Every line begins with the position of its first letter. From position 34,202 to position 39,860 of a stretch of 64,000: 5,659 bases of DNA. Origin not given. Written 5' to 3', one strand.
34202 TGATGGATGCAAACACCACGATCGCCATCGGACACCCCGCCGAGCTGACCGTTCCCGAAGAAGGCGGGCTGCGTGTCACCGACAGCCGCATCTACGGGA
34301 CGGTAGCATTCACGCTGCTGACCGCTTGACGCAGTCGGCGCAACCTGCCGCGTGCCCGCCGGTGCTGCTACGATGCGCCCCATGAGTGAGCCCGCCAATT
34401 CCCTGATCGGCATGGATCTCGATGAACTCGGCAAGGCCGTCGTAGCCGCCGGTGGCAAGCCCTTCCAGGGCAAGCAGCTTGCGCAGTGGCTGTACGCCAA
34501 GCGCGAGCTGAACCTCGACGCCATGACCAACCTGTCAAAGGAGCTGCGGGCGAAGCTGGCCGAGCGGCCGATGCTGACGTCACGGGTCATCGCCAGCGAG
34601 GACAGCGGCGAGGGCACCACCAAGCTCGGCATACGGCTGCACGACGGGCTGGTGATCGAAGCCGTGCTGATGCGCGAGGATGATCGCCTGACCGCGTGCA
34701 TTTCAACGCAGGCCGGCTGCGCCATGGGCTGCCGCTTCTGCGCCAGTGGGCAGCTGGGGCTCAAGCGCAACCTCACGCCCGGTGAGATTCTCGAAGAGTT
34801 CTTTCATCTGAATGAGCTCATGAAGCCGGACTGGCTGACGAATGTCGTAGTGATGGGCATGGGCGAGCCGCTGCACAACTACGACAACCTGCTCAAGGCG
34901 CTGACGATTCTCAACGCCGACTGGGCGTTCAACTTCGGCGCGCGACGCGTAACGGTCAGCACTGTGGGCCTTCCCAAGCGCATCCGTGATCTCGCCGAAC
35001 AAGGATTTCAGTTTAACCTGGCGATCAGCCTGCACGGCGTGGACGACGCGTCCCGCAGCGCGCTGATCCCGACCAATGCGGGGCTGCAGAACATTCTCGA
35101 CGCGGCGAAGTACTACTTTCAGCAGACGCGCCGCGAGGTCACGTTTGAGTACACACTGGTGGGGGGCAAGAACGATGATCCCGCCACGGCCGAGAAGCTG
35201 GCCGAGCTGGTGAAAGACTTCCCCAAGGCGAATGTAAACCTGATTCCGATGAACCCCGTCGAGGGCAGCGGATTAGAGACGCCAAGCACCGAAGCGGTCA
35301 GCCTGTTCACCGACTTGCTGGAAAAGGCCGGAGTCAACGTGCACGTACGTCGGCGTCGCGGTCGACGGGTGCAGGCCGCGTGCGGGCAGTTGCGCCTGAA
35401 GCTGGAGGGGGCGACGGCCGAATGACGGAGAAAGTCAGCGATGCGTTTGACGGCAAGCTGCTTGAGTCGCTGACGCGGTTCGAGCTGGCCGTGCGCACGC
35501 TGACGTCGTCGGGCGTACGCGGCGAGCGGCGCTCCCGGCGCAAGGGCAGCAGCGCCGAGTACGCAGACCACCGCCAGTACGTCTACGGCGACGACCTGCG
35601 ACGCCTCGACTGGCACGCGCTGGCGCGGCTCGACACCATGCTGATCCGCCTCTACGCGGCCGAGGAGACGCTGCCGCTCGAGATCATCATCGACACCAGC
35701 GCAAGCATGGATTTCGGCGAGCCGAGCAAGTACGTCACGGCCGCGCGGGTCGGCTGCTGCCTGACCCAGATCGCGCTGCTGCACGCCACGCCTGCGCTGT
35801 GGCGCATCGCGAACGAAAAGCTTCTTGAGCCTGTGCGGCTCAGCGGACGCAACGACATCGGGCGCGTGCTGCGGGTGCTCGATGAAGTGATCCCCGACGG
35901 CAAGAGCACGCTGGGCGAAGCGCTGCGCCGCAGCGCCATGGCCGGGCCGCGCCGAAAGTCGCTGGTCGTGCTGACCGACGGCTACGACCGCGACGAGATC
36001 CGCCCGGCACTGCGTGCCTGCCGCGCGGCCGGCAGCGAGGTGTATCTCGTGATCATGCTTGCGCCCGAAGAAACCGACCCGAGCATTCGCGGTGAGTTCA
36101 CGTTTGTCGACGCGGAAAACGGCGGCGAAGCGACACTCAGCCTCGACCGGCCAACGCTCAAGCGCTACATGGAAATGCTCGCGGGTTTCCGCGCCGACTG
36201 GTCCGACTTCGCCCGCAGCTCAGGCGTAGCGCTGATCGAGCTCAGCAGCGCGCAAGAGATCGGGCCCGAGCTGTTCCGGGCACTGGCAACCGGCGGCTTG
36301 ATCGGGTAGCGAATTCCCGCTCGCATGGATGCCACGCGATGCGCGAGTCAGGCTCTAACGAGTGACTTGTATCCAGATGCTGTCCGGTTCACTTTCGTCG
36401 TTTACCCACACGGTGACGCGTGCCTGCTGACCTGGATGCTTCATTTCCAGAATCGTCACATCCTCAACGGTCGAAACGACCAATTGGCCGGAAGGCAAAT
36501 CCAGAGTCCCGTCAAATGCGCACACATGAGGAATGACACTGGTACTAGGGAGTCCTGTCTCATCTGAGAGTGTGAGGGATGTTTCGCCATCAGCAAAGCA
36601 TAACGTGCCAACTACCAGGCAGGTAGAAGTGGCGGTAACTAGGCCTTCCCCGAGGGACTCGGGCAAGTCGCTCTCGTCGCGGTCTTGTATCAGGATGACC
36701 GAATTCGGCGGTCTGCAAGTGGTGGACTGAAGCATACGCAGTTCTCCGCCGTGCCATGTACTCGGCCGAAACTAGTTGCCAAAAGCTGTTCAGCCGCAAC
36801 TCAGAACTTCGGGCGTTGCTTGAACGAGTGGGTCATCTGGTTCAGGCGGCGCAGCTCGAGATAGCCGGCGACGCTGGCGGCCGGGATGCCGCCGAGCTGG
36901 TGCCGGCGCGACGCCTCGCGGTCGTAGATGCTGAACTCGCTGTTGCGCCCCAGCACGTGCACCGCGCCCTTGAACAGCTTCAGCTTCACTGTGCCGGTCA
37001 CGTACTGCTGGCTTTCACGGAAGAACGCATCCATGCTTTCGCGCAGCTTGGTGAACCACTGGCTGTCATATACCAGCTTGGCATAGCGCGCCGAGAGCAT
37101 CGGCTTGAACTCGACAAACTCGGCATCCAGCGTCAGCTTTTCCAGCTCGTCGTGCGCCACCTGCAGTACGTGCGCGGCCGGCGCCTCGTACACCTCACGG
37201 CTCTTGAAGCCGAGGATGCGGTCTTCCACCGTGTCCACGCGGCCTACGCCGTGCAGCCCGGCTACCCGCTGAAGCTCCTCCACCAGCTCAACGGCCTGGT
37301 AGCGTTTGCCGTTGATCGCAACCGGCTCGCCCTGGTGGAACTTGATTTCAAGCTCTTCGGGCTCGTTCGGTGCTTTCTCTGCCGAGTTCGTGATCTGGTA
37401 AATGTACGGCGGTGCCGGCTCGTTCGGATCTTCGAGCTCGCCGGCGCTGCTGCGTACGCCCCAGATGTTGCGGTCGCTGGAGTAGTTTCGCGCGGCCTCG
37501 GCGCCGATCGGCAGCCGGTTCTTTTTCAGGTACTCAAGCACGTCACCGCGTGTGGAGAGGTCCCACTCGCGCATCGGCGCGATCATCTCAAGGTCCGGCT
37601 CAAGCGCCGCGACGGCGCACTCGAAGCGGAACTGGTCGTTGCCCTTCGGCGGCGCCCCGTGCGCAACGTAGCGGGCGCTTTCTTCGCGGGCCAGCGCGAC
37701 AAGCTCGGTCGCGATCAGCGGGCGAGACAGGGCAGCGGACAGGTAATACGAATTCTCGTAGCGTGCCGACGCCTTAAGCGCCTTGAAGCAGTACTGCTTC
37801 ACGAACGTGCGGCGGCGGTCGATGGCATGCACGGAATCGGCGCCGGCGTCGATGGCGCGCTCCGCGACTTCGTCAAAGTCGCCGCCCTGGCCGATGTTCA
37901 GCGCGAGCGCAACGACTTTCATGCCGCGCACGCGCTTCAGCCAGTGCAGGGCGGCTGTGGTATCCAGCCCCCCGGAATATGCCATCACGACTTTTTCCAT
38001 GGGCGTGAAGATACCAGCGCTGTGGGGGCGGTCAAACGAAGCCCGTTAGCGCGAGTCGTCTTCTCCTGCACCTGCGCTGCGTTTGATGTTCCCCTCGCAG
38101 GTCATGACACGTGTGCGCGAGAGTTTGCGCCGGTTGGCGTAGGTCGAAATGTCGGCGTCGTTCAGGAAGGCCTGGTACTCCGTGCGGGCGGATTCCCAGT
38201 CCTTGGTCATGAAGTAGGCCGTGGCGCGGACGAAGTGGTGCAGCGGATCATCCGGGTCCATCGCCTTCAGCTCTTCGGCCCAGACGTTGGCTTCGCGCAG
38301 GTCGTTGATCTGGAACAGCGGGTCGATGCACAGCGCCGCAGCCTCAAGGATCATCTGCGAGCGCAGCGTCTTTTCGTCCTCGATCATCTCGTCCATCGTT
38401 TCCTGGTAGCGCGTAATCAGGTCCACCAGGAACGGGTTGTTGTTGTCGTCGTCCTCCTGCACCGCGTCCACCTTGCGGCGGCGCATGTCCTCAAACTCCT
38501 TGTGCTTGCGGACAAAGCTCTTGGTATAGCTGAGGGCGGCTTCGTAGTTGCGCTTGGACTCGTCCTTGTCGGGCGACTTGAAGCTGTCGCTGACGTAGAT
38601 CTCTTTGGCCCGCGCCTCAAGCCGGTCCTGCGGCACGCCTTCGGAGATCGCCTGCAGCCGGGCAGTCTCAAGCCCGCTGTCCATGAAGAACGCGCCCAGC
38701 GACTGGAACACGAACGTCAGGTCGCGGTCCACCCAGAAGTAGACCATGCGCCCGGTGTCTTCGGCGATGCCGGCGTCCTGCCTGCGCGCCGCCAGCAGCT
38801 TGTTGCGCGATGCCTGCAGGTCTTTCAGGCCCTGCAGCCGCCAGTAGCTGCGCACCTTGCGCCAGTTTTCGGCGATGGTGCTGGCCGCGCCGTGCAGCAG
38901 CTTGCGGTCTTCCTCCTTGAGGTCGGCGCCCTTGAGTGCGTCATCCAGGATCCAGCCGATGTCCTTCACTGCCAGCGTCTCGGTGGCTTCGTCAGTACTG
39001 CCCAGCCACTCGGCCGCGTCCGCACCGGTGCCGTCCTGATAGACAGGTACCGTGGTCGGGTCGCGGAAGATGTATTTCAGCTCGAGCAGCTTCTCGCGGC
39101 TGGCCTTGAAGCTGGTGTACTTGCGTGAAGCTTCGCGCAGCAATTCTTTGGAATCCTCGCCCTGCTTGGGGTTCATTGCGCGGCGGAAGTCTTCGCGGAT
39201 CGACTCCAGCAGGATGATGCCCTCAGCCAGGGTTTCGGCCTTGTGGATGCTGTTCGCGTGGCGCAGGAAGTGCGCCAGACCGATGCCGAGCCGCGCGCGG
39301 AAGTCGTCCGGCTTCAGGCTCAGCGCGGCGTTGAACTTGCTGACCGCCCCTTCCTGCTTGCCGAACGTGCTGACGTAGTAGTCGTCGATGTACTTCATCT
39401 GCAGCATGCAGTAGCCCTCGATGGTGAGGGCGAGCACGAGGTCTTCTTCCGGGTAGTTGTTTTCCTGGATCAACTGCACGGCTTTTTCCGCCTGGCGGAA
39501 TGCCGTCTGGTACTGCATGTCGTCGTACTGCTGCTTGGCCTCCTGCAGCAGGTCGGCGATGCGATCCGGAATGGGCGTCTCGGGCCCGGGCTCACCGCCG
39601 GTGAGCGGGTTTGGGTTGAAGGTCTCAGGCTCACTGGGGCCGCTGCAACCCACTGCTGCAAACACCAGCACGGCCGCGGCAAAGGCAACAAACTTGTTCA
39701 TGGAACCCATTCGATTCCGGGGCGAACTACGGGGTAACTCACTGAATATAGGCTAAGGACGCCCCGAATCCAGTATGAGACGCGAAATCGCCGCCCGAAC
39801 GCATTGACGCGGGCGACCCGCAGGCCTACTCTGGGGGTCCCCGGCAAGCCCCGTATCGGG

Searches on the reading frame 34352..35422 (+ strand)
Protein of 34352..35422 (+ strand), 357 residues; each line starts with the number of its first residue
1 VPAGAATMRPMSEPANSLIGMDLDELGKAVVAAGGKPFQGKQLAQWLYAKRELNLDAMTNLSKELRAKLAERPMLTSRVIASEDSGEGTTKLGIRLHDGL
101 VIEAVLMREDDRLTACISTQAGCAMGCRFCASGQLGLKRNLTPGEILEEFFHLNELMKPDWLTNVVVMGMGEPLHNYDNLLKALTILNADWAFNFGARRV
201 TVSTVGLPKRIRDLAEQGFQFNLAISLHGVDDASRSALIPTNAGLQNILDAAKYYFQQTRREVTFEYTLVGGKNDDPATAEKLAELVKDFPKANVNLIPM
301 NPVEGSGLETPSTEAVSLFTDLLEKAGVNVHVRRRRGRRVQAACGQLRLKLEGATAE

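Call 62: search_protein_families(library=pfam, proteins=[window:34352-35422:+], max_evalue=0.001)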
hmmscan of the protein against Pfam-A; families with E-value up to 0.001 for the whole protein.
window:34352-35422:+ (357 aa): 2 families
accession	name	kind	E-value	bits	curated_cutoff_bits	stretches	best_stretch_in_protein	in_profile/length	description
PF04055.27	Radical_SAM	-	1.3e-16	61.6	29.5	1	117-277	1-158/166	Radical SAM superfamily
PF21016.3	RlmN_N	-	1.1e-14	54.4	24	1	18-72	3-57/60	Ribosomal RNA large subunit methyltransferase N-terminal domain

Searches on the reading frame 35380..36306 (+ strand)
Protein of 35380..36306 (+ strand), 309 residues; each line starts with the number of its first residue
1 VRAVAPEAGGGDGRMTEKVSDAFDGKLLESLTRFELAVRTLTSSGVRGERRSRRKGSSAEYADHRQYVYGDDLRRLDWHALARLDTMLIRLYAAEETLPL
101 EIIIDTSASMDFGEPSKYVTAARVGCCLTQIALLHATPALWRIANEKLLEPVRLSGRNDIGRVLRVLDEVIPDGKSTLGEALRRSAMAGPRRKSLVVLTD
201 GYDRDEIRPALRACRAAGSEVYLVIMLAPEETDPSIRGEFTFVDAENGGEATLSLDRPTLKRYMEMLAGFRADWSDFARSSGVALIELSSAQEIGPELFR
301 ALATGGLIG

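Call 62: search_protein_families(library=pfam, proteins=[window:35380-36306:+], max_evalue=0.001)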
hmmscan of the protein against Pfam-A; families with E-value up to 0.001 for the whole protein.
window:35380-36306:+ (309 aa): 2 families
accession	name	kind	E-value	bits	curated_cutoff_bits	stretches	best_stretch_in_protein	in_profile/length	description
PF01882.25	DUF58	-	4.3e-21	75.5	23.4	1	63-266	1-209/216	Protein of unknown function DUF58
PF00092.34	VWA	-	0.00068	20.3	23.8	0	178-224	81-137/174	von Willebrand factor type A domain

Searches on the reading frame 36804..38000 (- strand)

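Call 62: search_protein_families(library=pfam, proteins=[window:36804-38000:-], max_evalue=0.001)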
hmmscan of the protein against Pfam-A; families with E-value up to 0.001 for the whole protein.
window:36804-38000:- (399 aa): 2 families
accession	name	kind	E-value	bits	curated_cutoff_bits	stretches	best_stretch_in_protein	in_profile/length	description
PF20979.2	Arginosuc_syn_C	-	1.6e-71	240.8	27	1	173-387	1-215/219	Arginosuccinate synthase C-terminal domain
PF00764.25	Arginosuc_synth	-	5.7e-55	186.2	27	1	3-164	1-162/162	Arginosuccinate synthase N-terminal HUP domain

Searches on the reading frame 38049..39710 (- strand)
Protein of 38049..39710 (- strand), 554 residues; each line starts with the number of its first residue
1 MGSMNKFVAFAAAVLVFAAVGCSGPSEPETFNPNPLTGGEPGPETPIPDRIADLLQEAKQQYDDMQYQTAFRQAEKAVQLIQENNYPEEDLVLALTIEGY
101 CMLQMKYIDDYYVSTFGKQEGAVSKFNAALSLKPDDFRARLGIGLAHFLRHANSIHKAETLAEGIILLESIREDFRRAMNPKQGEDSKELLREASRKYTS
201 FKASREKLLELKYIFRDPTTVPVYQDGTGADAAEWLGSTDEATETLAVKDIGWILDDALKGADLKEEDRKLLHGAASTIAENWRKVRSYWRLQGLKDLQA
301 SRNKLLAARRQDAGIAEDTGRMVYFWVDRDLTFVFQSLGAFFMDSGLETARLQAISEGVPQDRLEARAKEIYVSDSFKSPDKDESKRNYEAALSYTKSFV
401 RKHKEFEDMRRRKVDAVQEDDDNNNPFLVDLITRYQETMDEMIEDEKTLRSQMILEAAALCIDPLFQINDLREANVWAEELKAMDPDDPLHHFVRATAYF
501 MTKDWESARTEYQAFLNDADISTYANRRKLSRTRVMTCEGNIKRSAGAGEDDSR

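Call 62: search_protein_families(library=pfam, proteins=[window:38049-39710:-], max_evalue=0.001)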
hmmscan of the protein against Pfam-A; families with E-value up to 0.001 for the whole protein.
window:38049-39710:- (554 aa): 1 family
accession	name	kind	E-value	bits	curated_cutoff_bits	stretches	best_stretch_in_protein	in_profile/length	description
PF13414.12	TPR_11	-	3.2e-06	27.2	26.8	1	117-148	8-39/42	TPR repeat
